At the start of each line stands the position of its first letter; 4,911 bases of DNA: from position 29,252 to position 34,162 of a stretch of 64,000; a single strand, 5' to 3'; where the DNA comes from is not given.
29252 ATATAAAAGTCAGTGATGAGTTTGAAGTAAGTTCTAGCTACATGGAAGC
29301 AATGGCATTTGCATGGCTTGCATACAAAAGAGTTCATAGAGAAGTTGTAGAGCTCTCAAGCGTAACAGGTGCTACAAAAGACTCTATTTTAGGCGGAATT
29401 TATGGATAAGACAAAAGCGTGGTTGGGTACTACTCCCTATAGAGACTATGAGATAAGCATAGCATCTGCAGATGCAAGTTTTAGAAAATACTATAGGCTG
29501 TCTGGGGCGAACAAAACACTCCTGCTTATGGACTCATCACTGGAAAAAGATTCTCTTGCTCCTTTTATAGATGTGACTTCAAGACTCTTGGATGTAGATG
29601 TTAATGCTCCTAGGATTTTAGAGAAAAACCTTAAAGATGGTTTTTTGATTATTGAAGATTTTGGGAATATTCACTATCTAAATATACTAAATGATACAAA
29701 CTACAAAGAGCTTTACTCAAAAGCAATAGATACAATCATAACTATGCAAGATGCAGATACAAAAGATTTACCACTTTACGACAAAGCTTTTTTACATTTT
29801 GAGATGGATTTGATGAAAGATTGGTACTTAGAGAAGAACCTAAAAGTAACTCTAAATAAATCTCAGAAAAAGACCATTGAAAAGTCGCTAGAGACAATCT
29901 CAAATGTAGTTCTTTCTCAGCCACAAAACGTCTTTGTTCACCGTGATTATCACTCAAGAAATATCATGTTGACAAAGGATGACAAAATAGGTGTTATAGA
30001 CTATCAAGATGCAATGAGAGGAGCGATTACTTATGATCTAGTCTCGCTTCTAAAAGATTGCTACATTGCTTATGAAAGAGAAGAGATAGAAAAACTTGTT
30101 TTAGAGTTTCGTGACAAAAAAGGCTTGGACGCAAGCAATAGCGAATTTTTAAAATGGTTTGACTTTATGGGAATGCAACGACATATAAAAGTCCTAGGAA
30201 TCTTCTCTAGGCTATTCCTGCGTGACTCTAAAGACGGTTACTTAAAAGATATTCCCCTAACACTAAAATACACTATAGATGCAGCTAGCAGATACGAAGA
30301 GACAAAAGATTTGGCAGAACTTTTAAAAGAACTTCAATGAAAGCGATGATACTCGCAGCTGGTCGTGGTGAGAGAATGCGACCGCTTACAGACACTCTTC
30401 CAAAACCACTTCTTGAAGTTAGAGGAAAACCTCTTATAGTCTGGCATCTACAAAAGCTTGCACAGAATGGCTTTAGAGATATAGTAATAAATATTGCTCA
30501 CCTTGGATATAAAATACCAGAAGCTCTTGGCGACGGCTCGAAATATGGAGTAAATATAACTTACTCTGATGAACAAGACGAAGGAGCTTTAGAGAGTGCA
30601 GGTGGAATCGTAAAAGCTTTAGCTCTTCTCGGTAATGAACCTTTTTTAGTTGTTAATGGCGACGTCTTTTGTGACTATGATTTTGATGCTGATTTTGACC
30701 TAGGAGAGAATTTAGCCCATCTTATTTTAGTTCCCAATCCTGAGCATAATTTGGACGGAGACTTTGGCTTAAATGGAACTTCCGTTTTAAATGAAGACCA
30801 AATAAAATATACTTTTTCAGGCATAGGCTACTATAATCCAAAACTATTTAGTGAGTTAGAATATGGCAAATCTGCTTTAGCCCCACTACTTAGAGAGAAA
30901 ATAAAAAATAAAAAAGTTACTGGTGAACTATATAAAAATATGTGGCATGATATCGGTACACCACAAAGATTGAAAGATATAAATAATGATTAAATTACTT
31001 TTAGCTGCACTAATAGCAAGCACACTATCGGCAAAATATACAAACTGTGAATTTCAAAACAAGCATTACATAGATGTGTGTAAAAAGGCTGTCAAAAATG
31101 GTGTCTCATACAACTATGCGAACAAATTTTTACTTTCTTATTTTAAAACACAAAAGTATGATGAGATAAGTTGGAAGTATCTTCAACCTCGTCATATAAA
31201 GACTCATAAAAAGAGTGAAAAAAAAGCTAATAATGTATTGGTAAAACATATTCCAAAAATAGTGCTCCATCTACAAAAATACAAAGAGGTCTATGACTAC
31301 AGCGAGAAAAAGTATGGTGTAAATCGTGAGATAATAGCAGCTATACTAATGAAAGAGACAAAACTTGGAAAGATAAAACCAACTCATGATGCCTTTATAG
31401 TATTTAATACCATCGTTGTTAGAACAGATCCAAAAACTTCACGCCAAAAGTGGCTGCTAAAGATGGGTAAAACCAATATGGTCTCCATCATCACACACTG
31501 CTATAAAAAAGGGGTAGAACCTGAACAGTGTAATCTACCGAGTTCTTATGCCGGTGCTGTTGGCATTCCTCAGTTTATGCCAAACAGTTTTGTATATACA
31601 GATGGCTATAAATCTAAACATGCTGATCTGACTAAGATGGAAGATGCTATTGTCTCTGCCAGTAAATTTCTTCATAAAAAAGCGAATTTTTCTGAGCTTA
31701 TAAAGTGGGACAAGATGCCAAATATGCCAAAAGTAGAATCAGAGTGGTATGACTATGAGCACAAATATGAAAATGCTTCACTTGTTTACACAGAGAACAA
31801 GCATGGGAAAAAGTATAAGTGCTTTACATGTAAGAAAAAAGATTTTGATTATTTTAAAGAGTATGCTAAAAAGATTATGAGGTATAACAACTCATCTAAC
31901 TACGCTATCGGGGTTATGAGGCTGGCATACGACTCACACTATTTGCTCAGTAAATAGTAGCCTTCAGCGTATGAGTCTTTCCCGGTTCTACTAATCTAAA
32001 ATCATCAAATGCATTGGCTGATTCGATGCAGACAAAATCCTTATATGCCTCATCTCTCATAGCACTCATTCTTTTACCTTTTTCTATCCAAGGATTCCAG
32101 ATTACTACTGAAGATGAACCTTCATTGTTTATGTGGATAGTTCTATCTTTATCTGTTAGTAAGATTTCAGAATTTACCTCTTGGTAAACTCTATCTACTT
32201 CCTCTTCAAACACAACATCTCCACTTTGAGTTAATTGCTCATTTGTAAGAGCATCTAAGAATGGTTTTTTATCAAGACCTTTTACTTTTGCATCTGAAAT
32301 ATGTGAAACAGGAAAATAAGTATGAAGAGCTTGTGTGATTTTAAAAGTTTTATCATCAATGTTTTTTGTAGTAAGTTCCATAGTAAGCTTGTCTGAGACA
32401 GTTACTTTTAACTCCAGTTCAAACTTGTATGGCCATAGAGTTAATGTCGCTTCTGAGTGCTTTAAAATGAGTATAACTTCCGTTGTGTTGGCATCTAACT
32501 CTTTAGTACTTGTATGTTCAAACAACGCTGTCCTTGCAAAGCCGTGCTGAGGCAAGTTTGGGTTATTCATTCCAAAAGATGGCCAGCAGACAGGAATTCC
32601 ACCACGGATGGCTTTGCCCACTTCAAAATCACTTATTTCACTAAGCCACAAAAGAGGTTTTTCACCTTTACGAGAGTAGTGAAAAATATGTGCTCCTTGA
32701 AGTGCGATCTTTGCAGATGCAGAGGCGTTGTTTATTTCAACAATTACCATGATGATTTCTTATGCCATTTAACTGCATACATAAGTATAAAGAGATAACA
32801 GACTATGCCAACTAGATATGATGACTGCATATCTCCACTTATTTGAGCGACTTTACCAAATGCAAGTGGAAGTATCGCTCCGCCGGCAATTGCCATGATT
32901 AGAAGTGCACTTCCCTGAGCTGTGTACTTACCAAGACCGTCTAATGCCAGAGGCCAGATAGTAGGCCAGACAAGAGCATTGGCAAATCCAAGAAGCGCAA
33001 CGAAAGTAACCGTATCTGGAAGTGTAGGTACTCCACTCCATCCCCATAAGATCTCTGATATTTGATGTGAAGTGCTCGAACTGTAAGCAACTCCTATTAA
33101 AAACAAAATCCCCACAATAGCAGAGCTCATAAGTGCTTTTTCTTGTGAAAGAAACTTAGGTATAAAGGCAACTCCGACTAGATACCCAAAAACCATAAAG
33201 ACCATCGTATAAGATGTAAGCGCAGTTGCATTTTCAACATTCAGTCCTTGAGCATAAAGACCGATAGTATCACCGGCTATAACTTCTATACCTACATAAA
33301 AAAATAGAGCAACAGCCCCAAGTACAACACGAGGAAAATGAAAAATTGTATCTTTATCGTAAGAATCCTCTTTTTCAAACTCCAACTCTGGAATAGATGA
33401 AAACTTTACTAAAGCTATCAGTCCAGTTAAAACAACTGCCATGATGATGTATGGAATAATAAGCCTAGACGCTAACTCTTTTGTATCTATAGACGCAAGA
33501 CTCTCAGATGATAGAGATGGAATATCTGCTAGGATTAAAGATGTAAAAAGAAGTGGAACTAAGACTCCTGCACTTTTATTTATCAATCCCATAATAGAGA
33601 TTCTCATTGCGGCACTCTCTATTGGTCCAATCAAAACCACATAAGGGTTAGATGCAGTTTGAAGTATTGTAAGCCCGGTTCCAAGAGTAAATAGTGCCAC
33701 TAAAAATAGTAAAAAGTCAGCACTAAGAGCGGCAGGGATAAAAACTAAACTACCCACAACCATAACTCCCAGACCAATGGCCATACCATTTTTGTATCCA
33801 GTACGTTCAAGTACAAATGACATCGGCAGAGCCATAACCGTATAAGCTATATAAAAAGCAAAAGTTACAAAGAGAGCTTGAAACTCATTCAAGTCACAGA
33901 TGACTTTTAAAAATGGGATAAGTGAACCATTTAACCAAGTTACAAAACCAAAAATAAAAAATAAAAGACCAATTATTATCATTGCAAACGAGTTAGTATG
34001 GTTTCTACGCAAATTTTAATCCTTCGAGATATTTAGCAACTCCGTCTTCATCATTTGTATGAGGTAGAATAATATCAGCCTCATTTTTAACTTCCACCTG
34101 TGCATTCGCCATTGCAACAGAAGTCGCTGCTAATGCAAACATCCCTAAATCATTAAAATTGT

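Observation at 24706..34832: Complete, apparently periplasm-first peptidoglycan-recycling system (NagZ-amidase, SSS importer, AnmK, AmgK, MurU, MltB) in a Campylobacterota genome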

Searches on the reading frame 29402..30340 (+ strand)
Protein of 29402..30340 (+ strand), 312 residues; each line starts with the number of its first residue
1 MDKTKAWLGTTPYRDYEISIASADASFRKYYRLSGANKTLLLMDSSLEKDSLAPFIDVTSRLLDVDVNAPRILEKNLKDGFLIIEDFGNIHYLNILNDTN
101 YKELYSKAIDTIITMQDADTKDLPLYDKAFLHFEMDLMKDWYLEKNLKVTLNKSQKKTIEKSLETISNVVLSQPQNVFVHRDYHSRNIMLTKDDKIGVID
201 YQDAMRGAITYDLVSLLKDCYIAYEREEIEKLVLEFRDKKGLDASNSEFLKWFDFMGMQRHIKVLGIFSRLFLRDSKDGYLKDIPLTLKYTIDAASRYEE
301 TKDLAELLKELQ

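Call 3: search_protein_families(library=pfam, proteins=[window:29402-30340:+])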
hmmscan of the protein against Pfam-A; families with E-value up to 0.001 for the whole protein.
window:29402-30340:+ (312 aa): 4 families
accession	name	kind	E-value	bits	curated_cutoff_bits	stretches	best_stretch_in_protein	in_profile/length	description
PF01636.29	APH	-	2e-24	87.1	23.2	1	18-226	2-219/239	Phosphotransferase enzyme family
PF02958.26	EcKL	-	1.9e-08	34.4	22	1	96-220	133-264/294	Ecdysteroid kinase-like family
PF07914.17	DUF1679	-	2e-07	30.7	24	1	143-235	237-332/414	Uncharacterized oxidoreductase dhs-27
PF01633.27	Choline_kinase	-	0.00027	20.8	29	1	149-230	129-217/300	Choline/ethanolamine kinase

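Call 4: search_protein_families(library=ncbifam, proteins=[window:29402-30340:+])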
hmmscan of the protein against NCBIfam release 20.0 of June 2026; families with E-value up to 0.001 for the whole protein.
window:29402-30340:+ (312 aa): 5 families
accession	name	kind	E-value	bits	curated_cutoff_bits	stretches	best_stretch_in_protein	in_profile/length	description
NF045759.1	NamurgluKinAmgK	equivalog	8e-77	258.5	550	1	3-311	6-322/324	N-acetylmuramate/N-acetylglucosamine kinase AmgK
NF045698.1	MurGlcNAcKinAmgK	equivalog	1.2e-29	103.7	500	1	51-290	80-333/360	N-acetylmuramate/N-acetylglucosamine kinase AmgK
NF000132.2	APH_2pp_Ig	exception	2.2e-05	24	620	1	81-225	94-241/306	aminoglycoside O-phosphotransferase APH(2'')-Ig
NF000015.3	APH_2pp_IIa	exception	2.4e-05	23.5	625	1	98-241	114-250/299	aminoglycoside O-phosphotransferase APH(2'')-IIa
TIGR00938.1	thrB_alt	equivalog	7.1e-05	22.3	255.9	1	147-218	158-229/307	homoserine kinase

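Call 84: search_solved_structures(query=window:29402-30340:+, max_evalue=0.001)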
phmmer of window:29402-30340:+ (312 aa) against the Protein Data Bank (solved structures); distinct sequences matched with E-value up to 0.001: 1.
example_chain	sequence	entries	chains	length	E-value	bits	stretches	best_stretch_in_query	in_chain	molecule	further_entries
3csv_A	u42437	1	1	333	3.5e-34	121.7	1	2-286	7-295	Aminoglycoside phosphotransferase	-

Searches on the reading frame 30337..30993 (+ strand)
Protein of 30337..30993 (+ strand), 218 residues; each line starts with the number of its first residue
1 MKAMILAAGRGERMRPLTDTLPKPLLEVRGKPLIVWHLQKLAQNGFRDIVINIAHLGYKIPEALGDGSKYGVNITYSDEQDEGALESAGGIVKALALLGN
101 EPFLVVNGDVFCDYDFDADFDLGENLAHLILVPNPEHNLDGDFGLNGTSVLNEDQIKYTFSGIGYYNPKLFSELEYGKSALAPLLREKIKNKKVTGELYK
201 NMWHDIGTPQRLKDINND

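Call 3: search_protein_families(library=pfam, proteins=[window:30337-30993:+])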
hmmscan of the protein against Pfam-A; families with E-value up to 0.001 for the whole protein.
window:30337-30993:+ (218 aa): 3 families
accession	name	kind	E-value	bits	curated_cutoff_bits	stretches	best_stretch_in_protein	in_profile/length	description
PF00483.29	NTP_transferase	-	6.3e-26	91.9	21.2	1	2-217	1-240/245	Nucleotidyl transferase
PF12804.13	NTP_transf_3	-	4.9e-14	53.2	27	1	3-110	1-96/160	MobA-like NTP transferase domain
PF01128.25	IspD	-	0.00033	20.9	27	1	2-53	2-51/221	2-C-methyl-D-erythritol 4-phosphate cytidylyltransferase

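Call 4: search_protein_families(library=ncbifam, proteins=[window:30337-30993:+])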
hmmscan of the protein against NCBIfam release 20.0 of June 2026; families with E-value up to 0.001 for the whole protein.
window:30337-30993:+ (218 aa): 34 families (the best 25 are shown)
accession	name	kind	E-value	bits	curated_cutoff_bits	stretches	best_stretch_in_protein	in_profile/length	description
NF045761.1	NAMPUrTaseMurU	equivalog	4.8e-92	307.9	250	1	1-217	1-225/226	N-acetylmuramate alpha-1-phosphate uridylyltransferase MurU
TIGR03992.1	Arch_glmU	subfamily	1.2e-26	93.5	292.1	1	1-217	1-225/393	bifunctional sugar-1-phosphate nucleotidylyltransferase/acetyltransferase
NF045697.1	MurNAcPUrMurU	equivalog_domain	2.1e-26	92.8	370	1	4-211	1-220/229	N-acetylmuramate alpha-1-phosphate uridylyltransferase MurU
NF052502.1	man1P_GTase_Rv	exception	8.8e-23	80.7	440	1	2-120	2-118/352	mannose-1-phosphate guanylyltransferase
TIGR01208.1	rmlA_long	equivalog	6.3e-21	74.7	320.25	1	2-131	1-132/353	glucose-1-phosphate thymidylyltransferase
NF041313.1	UDPGP_AglF_Halo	equivalog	5.9e-19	68.4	400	1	1-116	1-112/234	UTP--glucose-1-phosphate uridylyltransferase AglF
NF041173.1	Sug_nt_acttase_Thmprot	equivalog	3.7e-17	62.4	600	1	1-217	1-225/405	bifunctional sugar-1-phosphate nucleotidylyltransferase/acetyltransferase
NF049965.1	GlMnHpPGnyltfHddC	equivalog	1.2e-16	61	300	1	1-214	1-216/221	D-glycero-D-manno-heptose 1-phosphate guanosyltransferase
TIGR01207.1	rmlA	equivalog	6.6e-14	51.7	360.65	1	2-116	1-115/286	glucose-1-phosphate thymidylyltransferase RfbA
NF012024.0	PRK15480.1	equivalog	1.2e-11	44.2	588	1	2-121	5-124/292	glucose-1-phosphate thymidylyltransferase RfbA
TIGR02623.1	G1P_cyt_trans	equivalog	5.5e-10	39.1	300.25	1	1-64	1-64/255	glucose-1-phosphate cytidylyltransferase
TIGR01099.1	galU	equivalog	3.2e-09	36.7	326.8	1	1-51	2-52/261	UTP--glucose-1-phosphate uridylyltransferase GalU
TIGR01173.1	glmU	equivalog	6.1e-08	31.9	366.85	1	1-110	1-102/452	bifunctional UDP-N-acetylglucosamine diphosphorylase/glucosamine-1-phosphate N-acetyltransferase GlmU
NF041135.1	IPPtranDIPPsyn_Thcocales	equivalog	1.5e-07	30.8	580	1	1-54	1-50/419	bifunctional L-myo-inositol-1-phosphate cytidylyltransferase/CDP-L-myo-inositol myo-inositolphosphotransferase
NF010935.0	PRK14355.1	equivalog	8.8e-07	27.9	718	1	2-80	5-78/459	bifunctional UDP-N-acetylglucosamine diphosphorylase/glucosamine-1-phosphate N-acetyltransferase GlmU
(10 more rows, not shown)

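Call 83: search_solved_structures(query=window:30337-30993:+, max_evalue=1e-10, show_alignments=1)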
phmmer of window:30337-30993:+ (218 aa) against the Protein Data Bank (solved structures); distinct sequences matched with E-value up to 1e-10: 27.
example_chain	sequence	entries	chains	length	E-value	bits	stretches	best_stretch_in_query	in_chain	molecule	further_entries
4y7t_A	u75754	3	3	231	2.3e-60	206.7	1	1-214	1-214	Nucleotidyl transferase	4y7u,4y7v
8hhd_A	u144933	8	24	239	9.4e-53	181.8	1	1-215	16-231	Nucleotidyl transferase | N-acetylmuramate alpha-1-phosphate uridylyltransferase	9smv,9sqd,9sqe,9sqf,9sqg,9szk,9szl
8x7s_B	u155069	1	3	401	1.7e-21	79.6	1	1-118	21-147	UTP--glucose-1-phosphate uridylyltransferase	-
7d72_K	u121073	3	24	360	4.2e-16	61.9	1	1-119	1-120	Mannose-1-phosphate guanyltransferase beta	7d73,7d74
7whr_B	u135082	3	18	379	2e-14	56.5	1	1-118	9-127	Nucleotidyl transferase family protein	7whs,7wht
5ify_A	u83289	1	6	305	2e-13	53.2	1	2-116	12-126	Glucose-1-phosphate thymidylyltransferase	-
6n0u_A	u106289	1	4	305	6.7e-13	51.5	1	2-117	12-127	Glucose-1-phosphate thymidylyltransferase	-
5ids_A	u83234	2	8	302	9.7e-13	50.9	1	2-118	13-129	Glucose-1-phosphate thymidylyltransferase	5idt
5z09_A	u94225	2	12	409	9.7e-13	50.9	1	1-216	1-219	Dual sugar-1-phosphate nucleotidylyltransferase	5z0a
1h5r_B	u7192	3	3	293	1.9e-12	50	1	2-167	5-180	GLUCOSE-1-PHOSPHATE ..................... | Glucose-1-phosphate thymidylyltransferase 1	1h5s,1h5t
1h5r_A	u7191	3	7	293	2e-12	49.9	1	2-167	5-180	GLUCOSE-1-PHOSPHATE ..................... | Glucose-1-phosphate thymidylyltransferase 1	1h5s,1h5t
3hl3_A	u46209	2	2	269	2e-12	49.9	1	1-191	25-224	Glucose-1-phosphate thymidylyltransferase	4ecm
1h5s_A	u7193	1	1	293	2.1e-12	49.8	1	2-167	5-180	Glucose-1-phosphate thymidylyltransferase 1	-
1jyk_A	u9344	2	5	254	4.6e-12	48.7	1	1-80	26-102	CTP:phosphocholine Cytidylyltransferase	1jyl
8yre_D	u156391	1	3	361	5e-12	48.6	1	1-117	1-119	Mannose-1-phosphate guanylyltransferase 1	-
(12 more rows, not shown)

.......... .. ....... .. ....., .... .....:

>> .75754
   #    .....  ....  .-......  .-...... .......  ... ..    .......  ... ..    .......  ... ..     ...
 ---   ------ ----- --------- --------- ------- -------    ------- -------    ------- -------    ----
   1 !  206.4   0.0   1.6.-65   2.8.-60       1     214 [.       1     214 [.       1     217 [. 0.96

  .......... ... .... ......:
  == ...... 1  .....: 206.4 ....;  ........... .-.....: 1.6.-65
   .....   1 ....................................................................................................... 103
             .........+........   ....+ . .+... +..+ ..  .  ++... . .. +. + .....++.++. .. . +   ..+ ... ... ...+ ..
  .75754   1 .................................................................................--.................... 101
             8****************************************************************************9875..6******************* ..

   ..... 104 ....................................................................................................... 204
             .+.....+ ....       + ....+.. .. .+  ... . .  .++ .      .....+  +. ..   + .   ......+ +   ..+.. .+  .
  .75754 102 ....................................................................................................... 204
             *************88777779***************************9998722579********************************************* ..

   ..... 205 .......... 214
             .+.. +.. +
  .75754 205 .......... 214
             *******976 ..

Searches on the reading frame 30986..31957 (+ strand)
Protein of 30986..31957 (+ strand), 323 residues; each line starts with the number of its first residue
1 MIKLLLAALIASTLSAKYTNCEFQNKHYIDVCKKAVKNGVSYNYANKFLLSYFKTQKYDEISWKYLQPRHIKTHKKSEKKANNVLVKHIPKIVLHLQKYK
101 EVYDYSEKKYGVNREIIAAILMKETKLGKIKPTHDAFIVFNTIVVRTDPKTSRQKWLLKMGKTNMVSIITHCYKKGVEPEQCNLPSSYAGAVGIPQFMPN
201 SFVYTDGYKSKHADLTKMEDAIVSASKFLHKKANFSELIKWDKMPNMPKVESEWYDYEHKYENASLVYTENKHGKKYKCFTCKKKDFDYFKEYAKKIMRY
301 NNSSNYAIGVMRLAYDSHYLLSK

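Call 3: search_protein_families(library=pfam, proteins=[window:30986-31957:+])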
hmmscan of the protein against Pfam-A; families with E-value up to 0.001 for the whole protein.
window:30986-31957:+ (323 aa): 1 family
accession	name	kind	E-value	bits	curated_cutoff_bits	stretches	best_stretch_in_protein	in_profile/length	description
PF13406.11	SLT_2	-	2.1e-32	113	24.3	1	32-314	10-291/292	Transglycosylase SLT domain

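Call 4: search_protein_families(library=ncbifam, proteins=[window:30986-31957:+])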
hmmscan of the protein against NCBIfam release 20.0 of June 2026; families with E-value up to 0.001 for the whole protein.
window:30986-31957:+ (323 aa): 3 families
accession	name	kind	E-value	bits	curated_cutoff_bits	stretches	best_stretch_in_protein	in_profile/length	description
TIGR02282.1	MltB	equivalog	4.5e-20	72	281.4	1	43-314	12-287/290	lytic murein transglycosylase B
TIGR02283.1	MltB_2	subfamily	7.2e-18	64.8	248.45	1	29-314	7-295/300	lytic murein transglycosylase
NF008029.0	PRK10760.1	equivalog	4.5e-12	45.7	449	1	87-314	123-350/359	lytic murein transglycosylase B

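Call 88: search_solved_structures(query=window:30986-31957:+, max_evalue=0.001, show_alignments=1)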
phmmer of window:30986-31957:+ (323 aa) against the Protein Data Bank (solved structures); distinct sequences matched with E-value up to 0.001: 5.
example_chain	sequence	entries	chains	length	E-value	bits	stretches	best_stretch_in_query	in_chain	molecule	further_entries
9vlr_A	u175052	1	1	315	1.7e-07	34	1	94-232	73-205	Lytic murein transglycosylase B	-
5o8x_A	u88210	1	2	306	9.2e-07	31.6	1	95-205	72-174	Soluble lytic transglycosylase B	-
4anr_A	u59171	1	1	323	1.1e-06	31.4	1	95-205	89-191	SOLUBLE LYTIC TRANSGLYCOSYLASE B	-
1ltm_A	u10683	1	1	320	0.00014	24.4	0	93-230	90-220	36 KDA SOLUBLE LYTIC TRANSGLYCOSYLASE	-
1d0k_A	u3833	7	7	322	0.00015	24.4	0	93-230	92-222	35KD SOLUBLE LYTIC TRANSGLYCOSYLASE | LYTIC MUREIN TRANSGLYCOSYLASE B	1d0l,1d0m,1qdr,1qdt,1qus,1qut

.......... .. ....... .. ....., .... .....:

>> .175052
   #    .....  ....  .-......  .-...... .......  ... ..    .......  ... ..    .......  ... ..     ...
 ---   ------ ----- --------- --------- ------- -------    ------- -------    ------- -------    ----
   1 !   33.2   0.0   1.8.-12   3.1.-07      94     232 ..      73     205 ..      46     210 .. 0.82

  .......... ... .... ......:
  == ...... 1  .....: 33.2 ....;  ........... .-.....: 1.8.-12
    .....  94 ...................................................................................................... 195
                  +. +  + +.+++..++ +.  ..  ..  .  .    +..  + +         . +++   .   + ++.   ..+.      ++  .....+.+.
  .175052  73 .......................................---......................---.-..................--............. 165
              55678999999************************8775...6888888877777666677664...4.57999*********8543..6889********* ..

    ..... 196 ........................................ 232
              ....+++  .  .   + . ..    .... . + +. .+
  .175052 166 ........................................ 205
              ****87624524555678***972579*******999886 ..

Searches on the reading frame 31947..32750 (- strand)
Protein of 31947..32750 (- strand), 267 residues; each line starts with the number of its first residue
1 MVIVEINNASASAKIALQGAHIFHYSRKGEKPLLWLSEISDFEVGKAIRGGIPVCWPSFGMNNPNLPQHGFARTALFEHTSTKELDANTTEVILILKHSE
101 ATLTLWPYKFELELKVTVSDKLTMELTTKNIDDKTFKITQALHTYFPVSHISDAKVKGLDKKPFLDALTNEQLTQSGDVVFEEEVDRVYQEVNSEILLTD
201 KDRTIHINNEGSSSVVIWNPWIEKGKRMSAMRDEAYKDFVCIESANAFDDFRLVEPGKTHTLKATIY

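Call 3: search_protein_families(library=pfam, proteins=[window:31947-32750:-])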
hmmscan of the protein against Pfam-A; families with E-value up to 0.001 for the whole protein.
window:31947-32750:- (267 aa): 1 family
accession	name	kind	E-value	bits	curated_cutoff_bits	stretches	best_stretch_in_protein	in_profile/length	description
PF01263.26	Aldose_epim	-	1e-47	163.5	27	1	4-264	3-296/299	Aldose 1-epimerase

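Call 4: search_protein_families(library=ncbifam, proteins=[window:31947-32750:-])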
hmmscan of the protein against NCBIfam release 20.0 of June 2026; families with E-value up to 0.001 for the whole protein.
window:31947-32750:- (267 aa): 0 families

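Call 69: search_solved_structures(query=window:31947-32750:-, max_evalue=0.00001)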
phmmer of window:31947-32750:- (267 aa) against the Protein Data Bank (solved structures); distinct sequences matched with E-value up to 0.00001: 4.
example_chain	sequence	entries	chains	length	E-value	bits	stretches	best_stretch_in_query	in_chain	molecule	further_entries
2hta_A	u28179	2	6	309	8.5e-39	136.4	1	4-248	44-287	Putative enzyme related to aldose 1-epimerase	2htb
2ciq_A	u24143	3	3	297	5.8e-31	110.7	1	9-259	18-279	HEXOSE-6-PHOSPHATE MUTAROTASE | GLUCOSE-6-PHOSPHATE 1-EPIMERASE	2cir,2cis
1jov_A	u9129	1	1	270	8.8e-29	103.6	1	3-247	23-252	HI1317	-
3k25_A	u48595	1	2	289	1.2e-07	34.4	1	19-209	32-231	Slr1438 protein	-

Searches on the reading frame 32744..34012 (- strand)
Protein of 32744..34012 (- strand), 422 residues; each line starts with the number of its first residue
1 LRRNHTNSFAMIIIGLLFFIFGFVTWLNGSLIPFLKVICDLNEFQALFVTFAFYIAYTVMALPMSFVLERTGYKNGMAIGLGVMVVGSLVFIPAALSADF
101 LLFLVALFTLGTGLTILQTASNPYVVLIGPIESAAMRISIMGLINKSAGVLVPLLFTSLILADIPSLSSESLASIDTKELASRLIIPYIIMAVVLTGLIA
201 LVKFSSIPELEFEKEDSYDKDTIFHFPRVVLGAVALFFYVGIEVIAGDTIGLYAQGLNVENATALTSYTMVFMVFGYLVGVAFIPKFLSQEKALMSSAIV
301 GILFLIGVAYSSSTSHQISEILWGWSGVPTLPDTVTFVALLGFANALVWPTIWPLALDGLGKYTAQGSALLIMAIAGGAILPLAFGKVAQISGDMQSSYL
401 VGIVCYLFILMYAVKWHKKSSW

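Call 3: search_protein_families(library=pfam, proteins=[window:32744-34012:-])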
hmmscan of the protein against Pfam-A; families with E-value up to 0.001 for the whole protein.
window:32744-34012:- (422 aa): 1 family
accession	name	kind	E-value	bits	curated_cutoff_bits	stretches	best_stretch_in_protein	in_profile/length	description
PF07690.21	MFS_1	-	1.9e-14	53.8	33.4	1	15-380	2-344/347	Major Facilitator Superfamily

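Call 4: search_protein_families(library=ncbifam, proteins=[window:32744-34012:-])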
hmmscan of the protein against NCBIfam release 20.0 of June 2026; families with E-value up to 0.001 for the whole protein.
window:32744-34012:- (422 aa): 4 families
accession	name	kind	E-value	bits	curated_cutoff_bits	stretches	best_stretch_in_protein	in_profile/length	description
NF046060.1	NagP_SO3503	equivalog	1.6e-150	501.7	625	1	6-419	3-421/423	N-acetylglucosamine MFS transporter NagP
TIGR01272.1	gluP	subfamily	6.1e-70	236.2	202.55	1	91-412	1-310/310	glucose/galactose MFS transporter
TIGR00885.1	fucP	equivalog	4.6e-49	167.7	280.4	1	11-413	5-408/410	L-fucose:H+ symporter permease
NF007524.0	PRK10133.1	equivalog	2.9e-36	125.3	427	1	9-413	26-429/438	L-fucose:H+ symporter permease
